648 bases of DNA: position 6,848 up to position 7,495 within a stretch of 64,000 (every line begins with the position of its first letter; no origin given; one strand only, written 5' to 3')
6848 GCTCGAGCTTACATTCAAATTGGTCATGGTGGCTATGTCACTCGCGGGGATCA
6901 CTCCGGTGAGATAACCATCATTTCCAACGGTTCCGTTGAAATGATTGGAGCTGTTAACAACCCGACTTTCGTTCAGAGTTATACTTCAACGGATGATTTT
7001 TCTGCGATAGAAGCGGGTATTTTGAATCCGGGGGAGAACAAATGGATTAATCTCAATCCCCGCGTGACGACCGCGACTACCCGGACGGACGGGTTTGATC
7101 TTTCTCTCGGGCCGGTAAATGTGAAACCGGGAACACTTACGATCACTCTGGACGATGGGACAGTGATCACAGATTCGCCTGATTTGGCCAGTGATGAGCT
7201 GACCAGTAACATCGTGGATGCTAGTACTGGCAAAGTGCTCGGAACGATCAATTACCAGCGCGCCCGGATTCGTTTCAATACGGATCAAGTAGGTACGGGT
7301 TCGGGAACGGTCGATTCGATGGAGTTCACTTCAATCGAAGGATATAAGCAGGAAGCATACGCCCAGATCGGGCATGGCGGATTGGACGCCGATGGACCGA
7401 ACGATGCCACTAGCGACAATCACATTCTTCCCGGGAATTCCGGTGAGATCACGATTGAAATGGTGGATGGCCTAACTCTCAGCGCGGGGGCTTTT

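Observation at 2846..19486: Giant TPS-type exoprotein built from ~75 His-containing AQIGHGG repeats: candidate His-ladder beta-solenoid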

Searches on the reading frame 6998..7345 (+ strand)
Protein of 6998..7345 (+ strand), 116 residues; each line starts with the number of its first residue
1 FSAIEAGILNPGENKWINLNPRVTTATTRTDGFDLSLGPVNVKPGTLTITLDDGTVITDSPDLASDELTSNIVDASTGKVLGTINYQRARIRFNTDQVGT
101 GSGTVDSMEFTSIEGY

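Call 68: search_protein_families(library=phrogs, proteins=[window:6998-7345:+], max_evalue=0.1)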
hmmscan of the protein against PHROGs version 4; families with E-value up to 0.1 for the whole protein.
window:6998-7345:+ (116 aa): 1 family
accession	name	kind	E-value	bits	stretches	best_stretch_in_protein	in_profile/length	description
phrog_6128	-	unknown function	0.015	14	1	18-98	466-538/1200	-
